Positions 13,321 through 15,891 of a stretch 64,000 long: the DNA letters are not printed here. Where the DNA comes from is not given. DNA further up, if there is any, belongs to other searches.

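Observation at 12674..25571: Two mirror-ordered molybdenum hydroxylase gene sets with an outer-membrane protein and secreted TldD/TldE-like peptidases embedded between them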

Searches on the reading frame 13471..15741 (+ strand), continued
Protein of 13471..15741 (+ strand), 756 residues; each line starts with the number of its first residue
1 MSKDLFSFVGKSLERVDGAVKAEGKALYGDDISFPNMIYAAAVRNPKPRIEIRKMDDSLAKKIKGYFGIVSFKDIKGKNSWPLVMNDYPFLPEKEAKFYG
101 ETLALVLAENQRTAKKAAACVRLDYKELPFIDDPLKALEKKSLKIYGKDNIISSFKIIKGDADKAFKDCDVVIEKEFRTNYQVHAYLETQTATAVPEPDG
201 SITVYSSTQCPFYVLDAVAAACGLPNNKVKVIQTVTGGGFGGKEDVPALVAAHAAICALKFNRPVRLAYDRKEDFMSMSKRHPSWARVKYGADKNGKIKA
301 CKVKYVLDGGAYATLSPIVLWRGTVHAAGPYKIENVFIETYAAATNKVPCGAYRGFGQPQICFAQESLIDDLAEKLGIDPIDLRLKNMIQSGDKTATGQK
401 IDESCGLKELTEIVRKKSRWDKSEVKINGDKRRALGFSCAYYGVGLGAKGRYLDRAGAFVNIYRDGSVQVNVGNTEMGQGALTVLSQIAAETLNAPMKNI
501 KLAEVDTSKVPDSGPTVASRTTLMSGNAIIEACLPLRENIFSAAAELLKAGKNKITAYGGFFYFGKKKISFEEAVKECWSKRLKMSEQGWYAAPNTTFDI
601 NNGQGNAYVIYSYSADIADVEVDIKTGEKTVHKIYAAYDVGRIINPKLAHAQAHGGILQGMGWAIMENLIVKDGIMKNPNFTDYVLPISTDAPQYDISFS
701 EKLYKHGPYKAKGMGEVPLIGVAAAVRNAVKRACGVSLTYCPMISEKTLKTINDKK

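Call 65: search_protein_families(library=pfam, proteins=[L109:3966-5108:-, L109:5422-8871:+, L109:8871-9611:+, L109:12229-12954:+, L114:824-1540:+, L109:14245-17013:+, L109:17058-18077:+, L109:19914-21242:-], max_evalue=0.01)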
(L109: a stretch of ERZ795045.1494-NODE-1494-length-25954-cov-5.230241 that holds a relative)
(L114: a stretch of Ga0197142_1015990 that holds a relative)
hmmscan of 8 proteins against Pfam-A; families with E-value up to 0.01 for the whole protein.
L109:3966-5108:- (380 aa): 0 families

L109:5422-8871:+ (1149 aa): 8 families
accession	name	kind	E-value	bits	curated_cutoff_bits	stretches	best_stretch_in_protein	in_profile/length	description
PF02463.25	SMC_N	-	4.7e-50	170.5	40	1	2-1130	1-219/220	RecF/RecN/SMC N terminal domain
PF13304.12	AAA_21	-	6.8e-15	56.3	27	2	26-123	1-118/304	AAA domain, putative AbiEii toxin, Type IV TA system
PF06470.18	SMC_hinge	-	5.4e-13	49.8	22.5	1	518-611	2-103/116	SMC proteins Flexible Hinge Domain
PF13175.12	AAA_15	-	9.8e-07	29.1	32.1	1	1-324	1-281/374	AAA ATPase domain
PF00038.26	Filament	-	1.6e-05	25.2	40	1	383-499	29-132/313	Intermediate filament protein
PF13476.12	AAA_23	-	0.0005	21.2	27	1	6-223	2-198/201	AAA domain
PF13555.12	AAA_29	-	0.0011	19.1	27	1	5-44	3-42/61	P-loop containing region of AAA domain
PF15784.10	GPS2_interact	-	0.0021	18.9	27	1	168-225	23-80/92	G-protein pathway suppressor 2-interacting domain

L109:8871-9611:+ (246 aa): 2 families
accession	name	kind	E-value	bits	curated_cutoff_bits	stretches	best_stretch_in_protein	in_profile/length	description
PF12850.12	Metallophos_2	-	5.6e-19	69.1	27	1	1-207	1-150/154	Calcineurin-like phosphoesterase superfamily domain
PF00149.33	Metallophos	-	2.3e-16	61.2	21.5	1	4-153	4-190/191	Calcineurin-like phosphoesterase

L109:12229-12954:+ (241 aa): 1 family
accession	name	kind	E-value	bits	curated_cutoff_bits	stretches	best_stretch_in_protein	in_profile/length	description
PF17680.6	FlgO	-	0.0062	16.8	22.6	0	52-144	38-127/130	FlgO protein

L114:824-1540:+ (238 aa): 1 family
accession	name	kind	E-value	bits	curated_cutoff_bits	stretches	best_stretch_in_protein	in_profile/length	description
PF17680.6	FlgO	-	7.4e-08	32.8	22.6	1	35-129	19-115/130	FlgO protein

L109:14245-17013:+ (922 aa): 3 families
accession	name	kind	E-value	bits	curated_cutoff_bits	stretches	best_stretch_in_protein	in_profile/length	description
PF13485.12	Peptidase_MA_2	-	9.8e-07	29.2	32.4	1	68-261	16-199/201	Peptidase MA superfamily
PF07676.18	PD40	-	0.001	19.4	20.9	1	397-419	14-37/38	WD40-like Beta Propeller Repeat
PF23414.1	Beta-prop_EML_2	-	0.0013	18.6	90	1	371-472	20-118/266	Echinoderm microtubule-associated protein second beta-propeller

L109:17058-18077:+ (339 aa): 4 families
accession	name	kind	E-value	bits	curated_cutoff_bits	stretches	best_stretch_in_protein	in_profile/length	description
PF13646.12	HEAT_2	-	7e-42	142.1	27.7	5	60-138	8-87/88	HEAT repeats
PF02985.28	HEAT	-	6.1e-11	41.9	23.5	0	85-109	3-27/31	HEAT repeat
PF03130.22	HEAT_PBS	-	1.2e-05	25.8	20.9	0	98-122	1-25/27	PBS lyase HEAT-like repeat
PF01602.26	Adaptin_N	-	1.9e-05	23.9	37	0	119-200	48-137/524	Adaptin N terminal region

L109:19914-21242:- (442 aa): 1 family
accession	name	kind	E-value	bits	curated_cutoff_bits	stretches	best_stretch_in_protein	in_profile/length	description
PF13372.12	Alginate_exp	-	0.00014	21.2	25.2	0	198-308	169-273/395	Alginate export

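Call 71: find_homologous_proteins(query=window:13471-15741:+)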
Query window:13471-15741:+ (756 aa): 7481 proteins with E <= 0.001 among 8000 candidates; the best 120 are listed.
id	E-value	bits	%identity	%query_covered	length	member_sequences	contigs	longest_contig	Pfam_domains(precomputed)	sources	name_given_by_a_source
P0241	0.0e+0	1722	100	100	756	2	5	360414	PF02738.24,PF20256.4,PF01315.28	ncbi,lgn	ncbi:MAG: xanthine dehydrogenase family protein molybdopterin-binding subunit [Elusimicrobiota bacte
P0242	0.0e+0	1505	84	100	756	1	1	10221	PF02738.24,PF20256.4,PF01315.28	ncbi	-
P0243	0.0e+0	1424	81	99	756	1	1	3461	PF02738.24,PF20256.4,PF01315.28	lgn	-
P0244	0.0e+0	1336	75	100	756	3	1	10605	PF02738.24,PF20256.4,PF01315.28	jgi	-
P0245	0.0e+0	1330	75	99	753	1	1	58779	PF02738.24,PF20256.4,PF01315.28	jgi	-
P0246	0.0e+0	1322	75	99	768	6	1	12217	PF02738.24,PF20256.4,PF01315.28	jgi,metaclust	metaclust:\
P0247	0.0e+0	1282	73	99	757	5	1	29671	PF02738.24,PF20256.4,PF01315.28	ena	-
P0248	0.0e+0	1186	67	100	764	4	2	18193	PF02738.24,PF20256.4,PF01315.28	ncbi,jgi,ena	-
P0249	0.0e+0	1174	68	99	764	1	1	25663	PF02738.24,PF20256.4,PF01315.28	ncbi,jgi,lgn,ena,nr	ncbi:MAG TPA: xanthine dehydrogenase [Elusimicrobia bacterium]|nr:xanthine dehydrogenase [Elusimicro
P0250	0.0e+0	1169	67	99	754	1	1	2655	PF02738.24,PF20256.4,PF01315.28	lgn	-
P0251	0.0e+0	1167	67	99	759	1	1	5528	PF02738.24,PF20256.4,PF01315.28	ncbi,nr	ncbi:MAG: xanthine dehydrogenase [Elusimicrobia bacterium CG08_land_8_20_14_0_20_59_10]|nr:MAG: xant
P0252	0.0e+0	1165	69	99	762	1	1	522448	PF02738.24,PF20256.4,PF01315.28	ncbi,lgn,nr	ncbi:MAG: xanthine dehydrogenase family protein molybdopterin-binding subunit [Elusimicrobia bacteri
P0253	0.0e+0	1162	69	99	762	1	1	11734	PF02738.24,PF20256.4,PF01315.28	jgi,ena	-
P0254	0.0e+0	1158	67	99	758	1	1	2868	PF02738.24,PF20256.4,PF01315.28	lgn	-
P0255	0.0e+0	1158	68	99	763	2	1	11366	PF02738.24,PF20256.4,PF01315.28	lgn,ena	-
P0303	0.0e+0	1016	59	100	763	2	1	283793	PF02738.24,PF20256.4,PF01315.28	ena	-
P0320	1.1e-274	931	54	99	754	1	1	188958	PF02738.24,PF20256.4,PF01315.28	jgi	jgi:CO/xanthine dehydrogenase Mo-binding subunit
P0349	6.0e-253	860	52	99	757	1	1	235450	PF02738.24,PF20256.4,PF01315.28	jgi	jgi:CO/xanthine dehydrogenase Mo-binding subunit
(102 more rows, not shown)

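Call 72: find_encoding_contigs(protein=P0303, flank=9000, max_places=1)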
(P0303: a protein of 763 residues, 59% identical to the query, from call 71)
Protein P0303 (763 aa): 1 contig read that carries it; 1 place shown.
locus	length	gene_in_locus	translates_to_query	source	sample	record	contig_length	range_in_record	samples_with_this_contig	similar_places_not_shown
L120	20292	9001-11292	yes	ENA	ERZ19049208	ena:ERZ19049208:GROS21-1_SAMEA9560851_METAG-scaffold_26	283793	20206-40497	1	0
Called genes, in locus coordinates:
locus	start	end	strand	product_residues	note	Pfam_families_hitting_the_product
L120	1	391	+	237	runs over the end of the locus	PF00483:NTP_transferase, PF12804:NTP_transf_3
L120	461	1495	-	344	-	PF08240:ADH_N, PF16912:Glu_dehyd_C, PF00107:ADH_zinc_N, PF13602:ADH_zinc_N_2 (weak)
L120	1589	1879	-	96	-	-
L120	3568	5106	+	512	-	PF02310:B12-binding, PF04055:Radical_SAM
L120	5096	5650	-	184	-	PF00908:dTDP_sugar_isom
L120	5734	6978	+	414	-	PF01546:Peptidase_M20, PF05343:Peptidase_M42 (weak), PF07687:M20_dimer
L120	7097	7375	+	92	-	PF02597:ThiS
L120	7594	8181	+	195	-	PF12804:NTP_transf_3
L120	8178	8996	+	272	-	PF02625:XdhC_CoxI, PF13478:XdhC_C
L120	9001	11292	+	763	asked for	PF01315:Ald_Xan_dh_C, PF02738:MoCoBD_1, PF20256:MoCoBD_2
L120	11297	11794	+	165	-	PF00111:Fer2, PF01799:Fer2_2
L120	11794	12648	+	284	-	PF00941:FAD_binding_5, PF03450:CO_deh_flav_C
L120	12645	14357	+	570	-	PF19289:PmbA_TldD_3rd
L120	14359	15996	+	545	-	PF19289:PmbA_TldD_3rd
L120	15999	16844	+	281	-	PF00941:FAD_binding_5, PF03450:CO_deh_flav_C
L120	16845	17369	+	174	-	PF00111:Fer2, PF13085:Fer2_3 (weak), PF01799:Fer2_2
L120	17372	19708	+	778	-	PF01315:Ald_Xan_dh_C, PF02738:MoCoBD_1, PF20256:MoCoBD_2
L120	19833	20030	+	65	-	-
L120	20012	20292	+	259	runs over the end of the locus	PF01975:SurE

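Call 73: find_encoding_contigs(protein=P0320, flank=9000, max_places=1)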
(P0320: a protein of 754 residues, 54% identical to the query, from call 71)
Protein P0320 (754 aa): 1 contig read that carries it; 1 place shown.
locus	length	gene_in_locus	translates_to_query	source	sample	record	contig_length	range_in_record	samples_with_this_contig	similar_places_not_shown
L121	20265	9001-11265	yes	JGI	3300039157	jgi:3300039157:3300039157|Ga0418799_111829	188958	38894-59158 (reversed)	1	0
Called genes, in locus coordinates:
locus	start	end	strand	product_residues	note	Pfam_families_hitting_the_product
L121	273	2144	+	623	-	PF08206:OB_RNB (faint), PF17876:CSD2, PF00773:RNB, PF00575:S1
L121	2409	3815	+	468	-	PF01979:Amidohydro_1, PF07969:Amidohydro_3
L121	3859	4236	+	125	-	PF02597:ThiS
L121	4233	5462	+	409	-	-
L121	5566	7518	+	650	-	PF13183:Fer4_8 (faint), PF12838:Fer4_7 (faint), PF13187:Fer4_9 (faint), PF13534:Fer4_17 (faint)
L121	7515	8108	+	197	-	PF12804:NTP_transf_3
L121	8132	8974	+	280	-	PF02625:XdhC_CoxI, PF13478:XdhC_C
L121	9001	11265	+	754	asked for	PF01315:Ald_Xan_dh_C, PF02738:MoCoBD_1, PF20256:MoCoBD_2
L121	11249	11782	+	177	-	PF00111:Fer2, PF01799:Fer2_2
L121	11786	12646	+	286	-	PF00941:FAD_binding_5, PF03450:CO_deh_flav_C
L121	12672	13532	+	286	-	PF00941:FAD_binding_5, PF03450:CO_deh_flav_C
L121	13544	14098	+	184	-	PF00111:Fer2, PF01799:Fer2_2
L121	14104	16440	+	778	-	PF01315:Ald_Xan_dh_C, PF02738:MoCoBD_1, PF20256:MoCoBD_2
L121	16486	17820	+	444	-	PF01979:Amidohydro_1, PF07969:Amidohydro_3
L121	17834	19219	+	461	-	PF00291:PALP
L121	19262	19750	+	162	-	PF14361:RsbRD_N (weak)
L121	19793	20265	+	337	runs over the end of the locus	PF02729:OTCace_N, PF00185:OTCace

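Call 74: find_encoding_contigs(protein=P0349, flank=9000, max_places=1)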
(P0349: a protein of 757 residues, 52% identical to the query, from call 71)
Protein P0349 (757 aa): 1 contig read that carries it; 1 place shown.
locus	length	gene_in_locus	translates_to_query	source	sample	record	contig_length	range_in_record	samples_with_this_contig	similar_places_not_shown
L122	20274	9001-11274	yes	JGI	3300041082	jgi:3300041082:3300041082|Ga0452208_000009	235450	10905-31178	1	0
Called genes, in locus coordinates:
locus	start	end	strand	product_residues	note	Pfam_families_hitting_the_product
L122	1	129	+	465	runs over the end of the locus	PF02874:ATP-synt_ab_N, PF00006:ATP-synt_ab, PF22919:ATP-synt_VA_C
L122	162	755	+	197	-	PF01813:ATP-synt_D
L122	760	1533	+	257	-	PF02540:NAD_synthase, PF03054:tRNA_Me_trans (faint), PF06508:QueC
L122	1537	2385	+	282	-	PF00590:TP_methylase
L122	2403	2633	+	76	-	PF13828:DUF4190 (weak)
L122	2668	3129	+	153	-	PF03205:MobB (weak)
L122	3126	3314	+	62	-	-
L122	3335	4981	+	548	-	PF13600:DUF4140, PF13598:DUF4139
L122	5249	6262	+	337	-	PF13379:NMT1_2, PF09084:NMT1, PF12974:Phosphonate-bd (weak)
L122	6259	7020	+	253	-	PF00528:BPD_transp_1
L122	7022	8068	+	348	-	PF00005:ABC_tran, PF13304:AAA_21 (faint), PF03459:TOBE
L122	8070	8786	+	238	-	PF04016:DUF364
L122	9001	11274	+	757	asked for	PF01315:Ald_Xan_dh_C, PF02738:MoCoBD_1, PF20256:MoCoBD_2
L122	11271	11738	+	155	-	PF00111:Fer2, PF01799:Fer2_2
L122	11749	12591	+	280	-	PF00941:FAD_binding_5, PF03450:CO_deh_flav_C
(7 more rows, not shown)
